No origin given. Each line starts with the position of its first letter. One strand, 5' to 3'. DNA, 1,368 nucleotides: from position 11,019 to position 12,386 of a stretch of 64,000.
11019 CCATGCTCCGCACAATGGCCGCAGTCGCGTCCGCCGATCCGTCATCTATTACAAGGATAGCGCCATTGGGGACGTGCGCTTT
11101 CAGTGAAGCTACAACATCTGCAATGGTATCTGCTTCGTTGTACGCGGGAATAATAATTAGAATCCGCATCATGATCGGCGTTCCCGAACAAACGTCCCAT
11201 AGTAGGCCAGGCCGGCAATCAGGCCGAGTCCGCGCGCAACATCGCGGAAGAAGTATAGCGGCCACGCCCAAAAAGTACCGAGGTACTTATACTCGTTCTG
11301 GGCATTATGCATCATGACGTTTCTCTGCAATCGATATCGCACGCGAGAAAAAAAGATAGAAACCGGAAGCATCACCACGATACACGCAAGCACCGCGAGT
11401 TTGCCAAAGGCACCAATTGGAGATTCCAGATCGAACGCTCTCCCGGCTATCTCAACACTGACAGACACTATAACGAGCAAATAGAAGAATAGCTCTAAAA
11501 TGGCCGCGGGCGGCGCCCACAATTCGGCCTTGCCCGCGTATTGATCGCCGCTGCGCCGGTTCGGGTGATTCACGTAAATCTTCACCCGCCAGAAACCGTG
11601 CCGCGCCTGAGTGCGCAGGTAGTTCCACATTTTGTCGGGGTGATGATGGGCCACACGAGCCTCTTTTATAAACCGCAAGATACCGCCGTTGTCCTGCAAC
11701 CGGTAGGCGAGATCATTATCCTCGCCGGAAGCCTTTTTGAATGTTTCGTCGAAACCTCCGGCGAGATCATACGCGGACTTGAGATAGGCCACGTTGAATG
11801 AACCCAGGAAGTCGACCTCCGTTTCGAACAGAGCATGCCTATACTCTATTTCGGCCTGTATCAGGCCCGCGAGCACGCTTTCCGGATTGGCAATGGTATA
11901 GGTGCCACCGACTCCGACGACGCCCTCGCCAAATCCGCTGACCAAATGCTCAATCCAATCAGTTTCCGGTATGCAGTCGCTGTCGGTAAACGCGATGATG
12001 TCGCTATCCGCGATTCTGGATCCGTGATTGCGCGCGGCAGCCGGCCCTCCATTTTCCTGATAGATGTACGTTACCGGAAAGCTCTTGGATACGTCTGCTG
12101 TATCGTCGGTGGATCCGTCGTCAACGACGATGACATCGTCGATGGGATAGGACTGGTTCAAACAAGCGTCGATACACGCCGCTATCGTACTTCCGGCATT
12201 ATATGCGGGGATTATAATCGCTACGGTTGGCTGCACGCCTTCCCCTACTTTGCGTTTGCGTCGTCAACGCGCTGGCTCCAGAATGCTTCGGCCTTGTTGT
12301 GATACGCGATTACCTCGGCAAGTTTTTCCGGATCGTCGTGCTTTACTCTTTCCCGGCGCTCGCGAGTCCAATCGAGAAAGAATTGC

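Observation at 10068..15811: Seven-gene glycan operon chained by ATGA overlaps with a secreted PHP-type metallohydrolase embedded in it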

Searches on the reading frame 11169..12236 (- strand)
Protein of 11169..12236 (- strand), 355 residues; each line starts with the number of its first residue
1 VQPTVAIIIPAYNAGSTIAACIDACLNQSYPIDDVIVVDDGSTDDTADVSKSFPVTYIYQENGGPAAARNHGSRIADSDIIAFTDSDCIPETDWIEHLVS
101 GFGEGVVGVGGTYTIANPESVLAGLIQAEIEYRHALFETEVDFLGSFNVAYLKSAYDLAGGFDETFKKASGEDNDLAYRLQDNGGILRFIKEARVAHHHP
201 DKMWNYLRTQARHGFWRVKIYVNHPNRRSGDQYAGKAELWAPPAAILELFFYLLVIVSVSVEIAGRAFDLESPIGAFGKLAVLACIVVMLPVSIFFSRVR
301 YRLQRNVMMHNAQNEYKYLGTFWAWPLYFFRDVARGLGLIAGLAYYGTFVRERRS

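Call 3: search_protein_families(library=pfam, proteins=[window:11169-12236:-], max_evalue=0.01)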
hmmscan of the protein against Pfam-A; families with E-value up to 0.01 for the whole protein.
window:11169-12236:- (355 aa): 5 families
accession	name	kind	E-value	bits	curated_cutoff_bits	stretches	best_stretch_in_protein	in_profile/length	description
PF00535.33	Glycos_transf_2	-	1.1e-33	117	23.3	1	7-129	2-131/168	Glycosyl transferase family 2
PF13641.12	Glyco_tranf_2_3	-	3.5e-22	80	27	1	3-212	1-226/230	Glycosyltransferase like family 2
PF10111.15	Glyco_tranf_2_2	-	8.1e-13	48.9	27.3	1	7-99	2-103/276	Glycosyltransferase like family 2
PF13632.12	Glyco_trans_2_3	-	2.3e-06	28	27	1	81-253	2-153/198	Glycosyl transferase family group 2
PF13506.12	Glyco_transf_21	-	0.0035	17.3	21.7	1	73-207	26-166/174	Glycosyl transferase family 21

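Call 4: search_protein_families(library=ncbifam, proteins=[window:11169-12236:-], max_evalue=0.01)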
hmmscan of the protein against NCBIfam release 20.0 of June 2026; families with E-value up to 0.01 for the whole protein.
window:11169-12236:- (355 aa): 23 families
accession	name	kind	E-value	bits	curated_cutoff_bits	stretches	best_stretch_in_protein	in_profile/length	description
TIGR03965.1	mycofact_glyco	equivalog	3e-42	145.1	280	1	3-228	74-311/467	mycofactocin biosynthesis glycosyltransferase MftF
NF041875.1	EPS_EpsD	equivalog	1.5e-30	106.7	370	2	5-97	1-99/325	exopolysaccharide biosynthesis glycosyltransferase EpsD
TIGR04283.1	glyco_like_mftF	equivalog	3.4e-17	62.8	182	1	6-218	2-206/221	TIGR04283 family arsenosugar biosynthesis glycosyltransferase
NF007482.0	PRK10073.1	equivalog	1.5e-16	60.4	423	1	3-88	6-96/334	glycosyltransferase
TIGR03937.1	PgaC_IcaA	equivalog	2.2e-16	59.8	422.3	1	3-128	45-177/407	poly-beta-1,6-N-acetyl-D-glucosamine synthase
NF047683.1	TeichurnBiosyTuaG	equivalog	3.6e-15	56.3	400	1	2-97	5-106/252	teichuronic acid biosynthesis protein TuaG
NF041394.1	GtaseAglG_Halo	equivalog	3.3e-14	52.9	440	1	8-198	6-216/304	glucosyl-dolichyl phosphate glucuronosyltransferase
NF038302.1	EPS_HpsE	equivalog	3.5e-12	45.9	300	1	5-99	3-108/307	hormogonium polysaccharide biosynthesis glycosyltransferase HpsE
TIGR04242.1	nodulat_NodC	equivalog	1.1e-10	41.1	550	1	2-127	47-183/395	chitooligosaccharide synthase NodC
NF010496.0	PRK13915.1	equivalog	2.2e-09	36.8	262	1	3-99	31-139/307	glucosyl-3-phosphoglycerate synthase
TIGR04182.1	glyco_TIGR04182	equivalog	2.3e-09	37.1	325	1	5-106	2-101/293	S-layer glycoprotein N-glycosyltransferase AglJ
TIGR03111.1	glyc2_xrt_Gpos1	hypoth_equivalog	2.6e-09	36.4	363.95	1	3-103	49-157/439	TIGR03111 family XrtG-associated glycosyltransferase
NF053739.1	GlytfEpsEBac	equivalog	3e-09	36.2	450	1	3-184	1-189/265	glycosyltransferase EpsE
TIGR03469.1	HpnB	hypoth_equivalog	3.4e-09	36.2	379.25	1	2-56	43-98/386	hopene-associated glycosyltransferase HpnB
NF038299.1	EPS_HpsN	equivalog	5.2e-08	32.2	425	1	3-102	1-106/317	hormogonium polysaccharide biosynthesis glycosyltransferase HpsN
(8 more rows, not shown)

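Call 21: find_homologous_proteins(query=window:11169-12236:-)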
Query window:11169-12236:- (355 aa): 5306 proteins with E <= 0.001 among 8000 candidates; the best 120 are listed.
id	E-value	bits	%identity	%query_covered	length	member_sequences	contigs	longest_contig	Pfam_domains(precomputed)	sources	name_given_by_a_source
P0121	5.4e-241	817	100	100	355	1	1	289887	PF13632.13,PF10111.15,PF13641.13,PF00535.33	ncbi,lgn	ncbi:MAG: hypothetical protein AMXMBFR84_06290 [Candidatus Hydrogenedentota bacterium]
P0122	5.9e-107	376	66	67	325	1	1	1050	PF13632.13,PF10111.15,PF13641.13,PF00535.33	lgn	-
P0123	2.9e-102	360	49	96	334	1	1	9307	PF13632.13,PF10111.15,PF13506.14,PF13641.13,PF00535.33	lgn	-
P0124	4.2e-102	360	51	98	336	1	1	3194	PF13632.13,PF10111.15,PF13506.14,PF13641.13,PF00535.33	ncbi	-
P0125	8.4e-102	359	65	66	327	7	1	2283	PF13632.13,PF10111.15,PF13641.13,PF00535.33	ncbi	-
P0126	2.6e-101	357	51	99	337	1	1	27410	PF13632.13,PF10111.15,PF13506.14,PF13641.13,PF00535.33,PF02709.21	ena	-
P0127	3.6e-101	357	51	98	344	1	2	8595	PF13632.13,PF10111.15,PF13641.13,PF00535.33,PF02709.21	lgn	-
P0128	4.8e-101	356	50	99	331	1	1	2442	PF13632.13,PF10111.15,PF13641.13,PF00535.33,PF02709.21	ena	-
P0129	5.0e-101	356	49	99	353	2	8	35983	PF13632.13,PF10111.15,PF13641.13,PF00535.33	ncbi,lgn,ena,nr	ncbi:MAG: glycosyltransferase [Candidatus Hydrogenedentes bacterium]|nr:glycosyltransferase [Candida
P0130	1.3e-100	355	65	65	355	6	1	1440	PF13632.13,PF10111.15,PF13641.13,PF00535.33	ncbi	-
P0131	2.1e-100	354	52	96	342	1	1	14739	PF13632.13,PF10111.15,PF13506.14,PF13641.13,PF00535.33,PF02709.21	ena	-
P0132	5.2e-100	353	49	98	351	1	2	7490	PF13632.13,PF10111.15,PF13506.14,PF13641.13,PF00535.33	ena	-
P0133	5.3e-100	353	50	95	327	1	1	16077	PF13632.13,PF10111.15,PF13641.13,PF00535.33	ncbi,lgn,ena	-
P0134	7.0e-100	353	53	98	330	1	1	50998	PF13632.13,PF10111.15,PF13506.14,PF13641.13,PF00535.33,PF02709.21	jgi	jgi:glycosyltransferase involved in cell wall biosynthesis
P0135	8.6e-100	352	48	95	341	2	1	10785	PF13632.13,PF10111.15,PF13506.14,PF13641.13,PF00535.33,PF02709.21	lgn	-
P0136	1.5e-99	352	50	99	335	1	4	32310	PF13632.13,PF10111.15,PF13506.14,PF13641.13,PF00535.33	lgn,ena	-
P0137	1.7e-99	351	62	68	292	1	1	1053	PF13632.13,PF10111.15,PF13506.14,PF13641.13,PF00535.33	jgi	-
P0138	2.0e-99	351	51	96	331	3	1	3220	PF13632.13,PF10111.15,PF13506.14,PF13641.13,PF00535.33,PF02709.21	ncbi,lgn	-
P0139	2.1e-99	351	49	95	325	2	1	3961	PF13632.13,PF10111.15,PF13641.13,PF00535.33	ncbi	-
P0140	3.0e-99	351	50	99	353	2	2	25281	PF10111.15,PF13506.14,PF13641.13,PF00535.33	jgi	jgi:glycosyltransferase involved in cell wall biosynthesis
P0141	3.5e-99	350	49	98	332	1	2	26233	PF13632.13,PF10111.15,PF13641.13,PF00535.33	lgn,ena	-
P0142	7.3e-99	349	49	96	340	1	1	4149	PF13632.13,PF10111.15,PF13506.14,PF13641.13,PF00535.33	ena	-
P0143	7.5e-99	349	48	98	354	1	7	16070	PF13632.13,PF10111.15,PF13506.14,PF13641.13,PF00535.33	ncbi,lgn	-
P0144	1.0e-98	349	63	66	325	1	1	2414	PF13632.13,PF10111.15,PF13641.13,PF00535.33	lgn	-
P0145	1.1e-98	349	49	99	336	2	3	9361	PF13632.13,PF10111.15,PF13641.13,PF00535.33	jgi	-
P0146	1.9e-98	348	51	95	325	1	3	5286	PF13632.13,PF10111.15,PF13506.14,PF13641.13,PF00535.33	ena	-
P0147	2.0e-98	348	51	98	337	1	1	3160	PF13632.13,PF10111.15,PF13506.14,PF13641.13,PF00535.33,PF02709.21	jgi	jgi:GT2 family glycosyltransferase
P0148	3.6e-98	347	50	97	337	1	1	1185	PF13632.13,PF10111.15,PF13641.13,PF00535.33,PF12804.14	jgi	jgi:hypothetical protein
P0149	3.8e-98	347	51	98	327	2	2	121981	PF13632.13,PF10111.15,PF13506.14,PF13641.13,PF00535.33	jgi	jgi:GT2 family glycosyltransferase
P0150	6.4e-98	346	50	95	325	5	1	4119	PF13632.13,PF10111.15,PF13641.13,PF00535.33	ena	-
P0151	9.9e-98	346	60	73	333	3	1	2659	PF13632.13,PF10111.15,PF13506.14,PF13641.13,PF00535.33,PF02709.21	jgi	jgi:glycosyltransferase involved in cell wall biosynthesis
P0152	1.0e-97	346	51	95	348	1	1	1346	PF13632.13,PF10111.15,PF13641.13,PF00535.33,PF02709.21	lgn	-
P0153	1.7e-97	345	50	95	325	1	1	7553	PF13632.13,PF10111.15,PF13506.14,PF13641.13,PF00535.33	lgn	-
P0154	1.7e-97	345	48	96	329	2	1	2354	PF13632.13,PF10111.15,PF13506.14,PF13641.13,PF00535.33,PF02709.21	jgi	-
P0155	1.9e-97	345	62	67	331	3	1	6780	PF13632.13,PF10111.15,PF13506.14,PF13641.13,PF00535.33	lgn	-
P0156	2.0e-97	345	64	69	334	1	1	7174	PF13632.13,PF10111.15,PF13506.14,PF13641.13,PF00535.33,PF02709.21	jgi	-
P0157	2.0e-97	345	48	99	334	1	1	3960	PF13632.13,PF10111.15,PF13641.13,PF00535.33,PF02709.21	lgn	-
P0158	2.1e-97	344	50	98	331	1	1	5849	PF13632.13,PF10111.15,PF13506.14,PF13641.13,PF00535.33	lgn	-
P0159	2.4e-97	344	50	95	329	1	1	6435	PF13632.13,PF10111.15,PF13506.14,PF13641.13,PF00535.33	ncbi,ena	-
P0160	2.6e-97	344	49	98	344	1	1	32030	PF13632.13,PF10111.15,PF13506.14,PF13641.13,PF00535.33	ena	-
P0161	3.3e-97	344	60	73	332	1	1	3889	PF13632.13,PF10111.15,PF13641.13,PF00535.33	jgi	jgi:glycosyltransferase involved in cell wall biosynthesis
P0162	4.5e-97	343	49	97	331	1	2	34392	PF13632.13,PF10111.15,PF13506.14,PF13641.13,PF00535.33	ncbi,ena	-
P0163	6.8e-97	343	59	72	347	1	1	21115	PF13632.13,PF10111.15,PF13506.14,PF13641.13,PF00535.33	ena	-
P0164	8.0e-97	343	50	95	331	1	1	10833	PF13632.13,PF10111.15,PF13506.14,PF13641.13,PF00535.33,PF02709.21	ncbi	-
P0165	1.1e-96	342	49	95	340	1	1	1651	PF13632.13,PF10111.15,PF13641.13,PF00535.33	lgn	-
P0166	1.2e-96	342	50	98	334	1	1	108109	PF13632.13,PF10111.15,PF13506.14,PF13641.13,PF00535.33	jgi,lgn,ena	-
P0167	1.2e-96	342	48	95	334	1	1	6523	PF13632.13,PF10111.15,PF13506.14,PF13641.13,PF00535.33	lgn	-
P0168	1.9e-96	341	49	98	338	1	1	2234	PF13632.13,PF10111.15,PF13641.13,PF00535.33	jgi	jgi:glycosyltransferase involved in cell wall biosynthesis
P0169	2.7e-96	341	50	95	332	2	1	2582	PF13632.13,PF10111.15,PF13506.14,PF13641.13,PF00535.33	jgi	-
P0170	3.0e-96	341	48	99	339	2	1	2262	PF13632.13,PF10111.15,PF13506.14,PF13641.13,PF00535.33,PF02709.21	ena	-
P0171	4.1e-96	340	61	68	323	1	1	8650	PF13632.13,PF10111.15,PF13506.14,PF13641.13,PF00535.33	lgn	-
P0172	4.6e-96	340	50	95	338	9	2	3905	PF10111.15,PF13641.13,PF00535.33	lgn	-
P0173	6.2e-96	340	49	99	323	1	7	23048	PF13632.13,PF10111.15,PF13506.14,PF13641.13,PF00535.33,PF02709.21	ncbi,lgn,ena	-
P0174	6.3e-96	340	49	98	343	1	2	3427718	PF13632.13,PF10111.15,PF13506.14,PF13641.13,PF00535.33,PF02709.21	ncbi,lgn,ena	-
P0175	7.2e-96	339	50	96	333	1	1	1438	PF13632.13,PF10111.15,PF13506.14,PF13641.13,PF00535.33,PF02709.21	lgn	-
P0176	8.1e-96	339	59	72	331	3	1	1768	PF13632.13,PF10111.15,PF13641.13,PF00535.33,PF02709.21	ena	-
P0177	9.3e-96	339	49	95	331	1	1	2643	PF13632.13,PF10111.15,PF13506.14,PF13641.13,PF00535.33,PF02709.21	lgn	-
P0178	9.5e-96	339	48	98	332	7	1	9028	PF13632.13,PF10111.15,PF13506.14,PF13641.13,PF00535.33,PF02709.21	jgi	jgi:GT2 family glycosyltransferase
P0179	9.7e-96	339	50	95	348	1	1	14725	PF13632.13,PF10111.15,PF13641.13,PF00535.33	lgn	-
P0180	1.2e-95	339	48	98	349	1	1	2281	PF13632.13,PF10111.15,PF13506.14,PF13641.13,PF00535.33,PF02709.21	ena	-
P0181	1.6e-95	338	61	65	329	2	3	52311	PF13632.13,PF10111.15,PF13641.13,PF00535.33,PF02709.21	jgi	-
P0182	1.8e-95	338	49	99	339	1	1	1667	PF13632.13,PF10111.15,PF13506.14,PF13641.13,PF00535.33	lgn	-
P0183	1.8e-95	338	49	98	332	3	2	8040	PF13632.13,PF10111.15,PF13641.13,PF00535.33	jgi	-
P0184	1.9e-95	338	61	67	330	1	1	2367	PF13632.13,PF10111.15,PF13506.14,PF13641.13,PF00535.33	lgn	-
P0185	2.0e-95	338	59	67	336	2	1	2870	PF13632.13,PF10111.15,PF13506.14,PF13641.13,PF00535.33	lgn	-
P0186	2.2e-95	338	49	98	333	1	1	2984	PF13632.13,PF10111.15,PF13641.13,PF00535.33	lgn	-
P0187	2.3e-95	338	61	66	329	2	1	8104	PF13632.13,PF10111.15,PF13506.14,PF13641.13,PF00535.33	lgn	-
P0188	2.3e-95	338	60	68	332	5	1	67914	PF13632.13,PF10111.15,PF13641.13,PF00535.33,PF02709.21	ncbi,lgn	ncbi:MAG: hypothetical protein AMXMBFR82_41110 [Candidatus Hydrogenedentota bacterium]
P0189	2.8e-95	337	47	98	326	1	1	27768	PF13632.13,PF10111.15,PF13506.14,PF13641.13,PF00535.33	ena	-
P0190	3.5e-95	337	48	95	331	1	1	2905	PF13632.13,PF10111.15,PF13506.14,PF13641.13,PF00535.33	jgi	-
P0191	3.5e-95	337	47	96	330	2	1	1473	PF13632.13,PF10111.15,PF13506.14,PF13641.13,PF00535.33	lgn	-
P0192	3.8e-95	337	50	95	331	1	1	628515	PF13632.13,PF10111.15,PF13506.14,PF13641.13,PF00535.33,PF02709.21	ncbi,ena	-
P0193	4.5e-95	337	51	95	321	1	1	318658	PF13632.13,PF10111.15,PF13506.14,PF13641.13,PF00535.33,PF02709.21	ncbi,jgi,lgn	-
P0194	4.5e-95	337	50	97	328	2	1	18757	PF13632.13,PF10111.15,PF13506.14,PF13641.13,PF00535.33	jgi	-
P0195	5.4e-95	337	48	97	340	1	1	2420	PF13632.13,PF10111.15,PF13506.14,PF13641.13,PF00535.33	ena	-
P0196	5.5e-95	337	49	95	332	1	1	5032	PF13632.13,PF10111.15,PF13641.13,PF00535.33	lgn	-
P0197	6.6e-95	336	59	72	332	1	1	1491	PF13632.13,PF10111.15,PF13641.13,PF00535.33,PF02709.21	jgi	jgi:GT2 family glycosyltransferase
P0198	8.8e-95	336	47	99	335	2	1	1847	PF13632.13,PF10111.15,PF13506.14,PF13641.13,PF00535.33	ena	-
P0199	9.7e-95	336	59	69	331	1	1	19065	PF13632.13,PF10111.15,PF13506.14,PF13641.13,PF00535.33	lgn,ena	-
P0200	1.2e-94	335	61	65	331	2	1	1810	PF13632.13,PF10111.15,PF13506.14,PF13641.13,PF00535.33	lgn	-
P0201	1.2e-94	335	47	96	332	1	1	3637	PF13632.13,PF10111.15,PF13506.14,PF13641.13,PF00535.33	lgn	-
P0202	1.6e-94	335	62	65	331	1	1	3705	PF13632.13,PF10111.15,PF13506.14,PF13641.13,PF00535.33,PF02709.21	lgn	-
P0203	1.9e-94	335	60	68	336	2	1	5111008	PF13632.13,PF10111.15,PF13506.14,PF13641.13,PF00535.33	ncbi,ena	-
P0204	2.0e-94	335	59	65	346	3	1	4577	PF13632.13,PF10111.15,PF13506.14,PF13641.13,PF00535.33,PF02709.21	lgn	-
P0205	2.3e-94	334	49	98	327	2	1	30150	PF13632.13,PF10111.15,PF13506.14,PF13641.13,PF00535.33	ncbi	-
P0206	2.5e-94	334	49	95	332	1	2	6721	PF13632.13,PF10111.15,PF13641.13,PF00535.33,PF02709.21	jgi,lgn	jgi:glycosyltransferase involved in cell wall biosynthesis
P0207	3.0e-94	334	56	73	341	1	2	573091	PF10111.15,PF13641.13,PF00535.33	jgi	jgi:GT2 family glycosyltransferase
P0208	3.2e-94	334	60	65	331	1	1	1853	PF13632.13,PF10111.15,PF13641.13,PF00535.33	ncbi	-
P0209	3.8e-94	334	48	98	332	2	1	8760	PF13632.13,PF10111.15,PF13641.13,PF00535.33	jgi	-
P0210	4.0e-94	334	47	96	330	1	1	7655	PF13632.13,PF10111.15,PF13641.13,PF00535.33,PF02709.21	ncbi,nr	ncbi:MAG: glycosyltransferase [bacterium]|nr:glycosyltransferase [bacterium]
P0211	4.1e-94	334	47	95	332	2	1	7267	PF13632.13,PF10111.15,PF13506.14,PF13641.13,PF00535.33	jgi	jgi:glycosyltransferase involved in cell wall biosynthesis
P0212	4.2e-94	334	49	99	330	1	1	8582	PF13632.13,PF10111.15,PF13506.14,PF13641.13,PF00535.33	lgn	-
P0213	4.4e-94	334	49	95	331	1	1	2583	PF13632.13,PF10111.15,PF13641.13,PF00535.33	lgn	-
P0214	5.0e-94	333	51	94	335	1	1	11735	PF13632.13,PF10111.15,PF13506.14,PF13641.13,PF00535.33,PF02709.21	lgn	-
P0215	5.6e-94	333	61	65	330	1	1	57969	PF13632.13,PF10111.15,PF13506.14,PF13641.13,PF00535.33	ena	-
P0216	6.3e-94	333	49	96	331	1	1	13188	PF13632.13,PF10111.15,PF13506.14,PF13641.13,PF00535.33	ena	-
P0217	7.4e-94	333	49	96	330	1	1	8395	PF13632.13,PF10111.15,PF13506.14,PF13641.13,PF00535.33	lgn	-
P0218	8.5e-94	333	49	99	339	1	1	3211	PF13632.13,PF10111.15,PF13506.14,PF13641.13,PF00535.33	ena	-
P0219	1.0e-93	332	57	67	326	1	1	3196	PF13632.13,PF10111.15,PF13641.13,PF00535.33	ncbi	-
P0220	1.1e-93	332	50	95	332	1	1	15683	PF13632.13,PF10111.15,PF13641.13,PF00535.33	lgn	-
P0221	1.3e-93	332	60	66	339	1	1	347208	PF13632.13,PF10111.15,PF13506.14,PF13641.13,PF00535.33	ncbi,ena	-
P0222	1.4e-93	332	49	95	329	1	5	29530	PF13632.13,PF10111.15,PF13506.14,PF13641.13,PF00535.33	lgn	-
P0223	1.6e-93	332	58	68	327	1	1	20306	PF13632.13,PF10111.15,PF13506.14,PF13641.13,PF00535.33,PF02709.21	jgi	-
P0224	1.8e-93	332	61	68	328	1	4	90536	PF13632.13,PF10111.15,PF13506.14,PF13641.13,PF00535.33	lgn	-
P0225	1.8e-93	332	49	95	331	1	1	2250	PF13632.13,PF10111.15,PF13641.13,PF00535.33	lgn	-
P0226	2.2e-93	331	48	98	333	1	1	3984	PF13632.13,PF10111.15,PF13506.14,PF13641.13,PF00535.33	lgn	-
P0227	2.3e-93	331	48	99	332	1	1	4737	PF13632.13,PF10111.15,PF13506.14,PF13641.13,PF00535.33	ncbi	-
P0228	2.9e-93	331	50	97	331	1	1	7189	PF13632.13,PF10111.15,PF13506.14,PF13641.13,PF00535.33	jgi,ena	-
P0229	3.0e-93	331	61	65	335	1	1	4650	PF13632.13,PF10111.15,PF13506.14,PF13641.13,PF00535.33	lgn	-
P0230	3.0e-93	331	62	69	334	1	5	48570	PF13632.13,PF10111.15,PF13506.14,PF13641.13,PF00535.33,PF02709.21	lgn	-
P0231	3.2e-93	331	47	95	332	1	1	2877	PF13632.13,PF10111.15,PF13641.13,PF00535.33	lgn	-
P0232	3.2e-93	331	48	96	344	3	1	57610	PF13632.13,PF10111.15,PF13506.14,PF13641.13,PF00535.33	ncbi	-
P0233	3.4e-93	331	61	70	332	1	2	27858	PF13632.13,PF10111.15,PF13506.14,PF13641.13,PF00535.33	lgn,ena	-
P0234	4.1e-93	330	61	69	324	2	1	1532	PF13632.13,PF10111.15,PF13641.13,PF00535.33,PF02709.21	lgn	-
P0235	4.3e-93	330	61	65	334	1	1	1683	PF10111.15,PF13641.13,PF00535.33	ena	-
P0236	4.7e-93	330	48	99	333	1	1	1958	PF13632.13,PF10111.15,PF13506.14,PF13641.13,PF00535.33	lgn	-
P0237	4.8e-93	330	46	97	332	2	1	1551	PF13632.13,PF10111.15,PF13506.14,PF13641.13,PF00535.33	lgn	-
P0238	5.4e-93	330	49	96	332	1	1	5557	PF13632.13,PF10111.15,PF13506.14,PF13641.13,PF00535.33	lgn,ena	-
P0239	5.4e-93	330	48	95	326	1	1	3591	PF13632.13,PF10111.15,PF13506.14,PF13641.13,PF00535.33,PF02709.21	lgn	-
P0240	5.6e-93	330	46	99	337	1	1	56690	PF13632.13,PF10111.15,PF13506.14,PF13641.13,PF00535.33,PF02709.21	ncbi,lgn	-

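Call 22: find_encoding_contigs(protein=P0129, flank=8000, max_places=1)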
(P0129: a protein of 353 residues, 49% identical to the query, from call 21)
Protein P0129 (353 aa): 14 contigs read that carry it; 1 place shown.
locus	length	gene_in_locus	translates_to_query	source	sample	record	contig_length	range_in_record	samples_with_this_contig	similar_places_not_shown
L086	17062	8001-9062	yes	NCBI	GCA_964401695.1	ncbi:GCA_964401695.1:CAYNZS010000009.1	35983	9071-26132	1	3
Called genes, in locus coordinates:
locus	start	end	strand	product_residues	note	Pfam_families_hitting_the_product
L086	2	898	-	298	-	PF00248:Aldo_ket_red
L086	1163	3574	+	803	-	PF02515:CoA_transf_3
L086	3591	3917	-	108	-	PF03704:BTAD (weak), PF13414:TPR_11 (weak), PF13432:TPR_16 (weak), PF13431:TPR_17 (weak), PF00515:TPR_1 (weak), PF07719:TPR_2 (weak), PF13414:TPR_11, PF14559:TPR_19 (weak), +3 more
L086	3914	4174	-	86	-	-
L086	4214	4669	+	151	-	PF25601:AAA_lid_14 (faint), PF02954:HTH_8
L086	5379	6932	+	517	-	PF02776:TPP_enzyme_N, PF00205:TPP_enzyme_M, PF02775:TPP_enzyme_C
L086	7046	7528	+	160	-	PF12867:DinB_2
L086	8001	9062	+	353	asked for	PF00535:Glycos_transf_2, PF10111:Glyco_tranf_2_2, PF13641:Glyco_tranf_2_3, PF13632:Glyco_trans_2_3 (weak)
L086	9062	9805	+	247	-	PF00535:Glycos_transf_2, PF13641:Glyco_tranf_2_3 (weak)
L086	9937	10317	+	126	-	PF10066:DUF2304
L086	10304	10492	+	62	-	-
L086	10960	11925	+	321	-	-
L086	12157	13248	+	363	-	PF26550:Tricorn_2nd (faint), PF07676:PD40 (faint), PF26549:Tricorn_N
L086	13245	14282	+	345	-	PF00149:Metallophos, PF12850:Metallophos_2 (weak)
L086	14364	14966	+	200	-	PF01330:RuvA_N, PF00633:HHH (faint), PF14520:HHH_5, PF07499:RuvA_C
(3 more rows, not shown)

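Call 23: find_encoding_contigs(protein=P0188, flank=8000, max_places=1)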
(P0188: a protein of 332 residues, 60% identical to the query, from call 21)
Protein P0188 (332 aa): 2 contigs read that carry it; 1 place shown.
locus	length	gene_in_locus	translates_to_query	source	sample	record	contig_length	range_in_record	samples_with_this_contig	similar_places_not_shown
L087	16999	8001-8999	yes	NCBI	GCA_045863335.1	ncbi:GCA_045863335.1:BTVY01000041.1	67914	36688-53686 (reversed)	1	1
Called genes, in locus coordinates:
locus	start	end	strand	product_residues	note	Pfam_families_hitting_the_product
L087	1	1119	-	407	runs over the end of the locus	PF07690:MFS_1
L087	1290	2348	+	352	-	PF01408:GFO_IDH_MocA, PF22725:GFO_IDH_MocA_C3, PF02894:GFO_IDH_MocA_C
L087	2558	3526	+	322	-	PF00198:2-oxoacid_dh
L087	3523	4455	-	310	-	PF03279:Lip_A_acyltrans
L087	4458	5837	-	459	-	PF23023:Anti-Pycsar_Apyc1, PF00753:Lactamase_B, PF16661:Lactamase_B_6, PF12706:Lactamase_B_2, PF10996:Beta-Casp, PF07521:RMMBL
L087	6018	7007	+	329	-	PF00535:Glycos_transf_2, PF13641:Glyco_tranf_2_3, PF13632:Glyco_trans_2_3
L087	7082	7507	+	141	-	PF13579:Glyco_trans_4_4 (weak), PF08660:Alg14, PF03033:Glyco_transf_28 (weak)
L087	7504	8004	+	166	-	PF04101:Glyco_tran_28_C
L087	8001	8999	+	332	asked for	PF00535:Glycos_transf_2, PF10111:Glyco_tranf_2_2 (weak), PF13641:Glyco_tranf_2_3, PF13632:Glyco_trans_2_3, PF02709:Glyco_transf_7C (faint)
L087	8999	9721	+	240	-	PF00535:Glycos_transf_2, PF13641:Glyco_tranf_2_3 (weak)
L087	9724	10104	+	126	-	PF10066:DUF2304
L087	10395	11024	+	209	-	PF04199:Cyclase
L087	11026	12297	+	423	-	PF00483:NTP_transferase, PF24894:Hexapep_GlmU, PF25247:LbH_GLGC (faint), PF25084:LbH_EIF2B (weak), PF25087:GMPPB_C (weak)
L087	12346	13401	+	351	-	-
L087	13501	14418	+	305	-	-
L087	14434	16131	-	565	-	PF03485:Arg_tRNA_synt_N, PF00750:tRNA-synt_1d, PF05746:DALR_1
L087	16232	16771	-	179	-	PF13616:Rotamase_3, PF00639:Rotamase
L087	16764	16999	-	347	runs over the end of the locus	PF00482:T2SSF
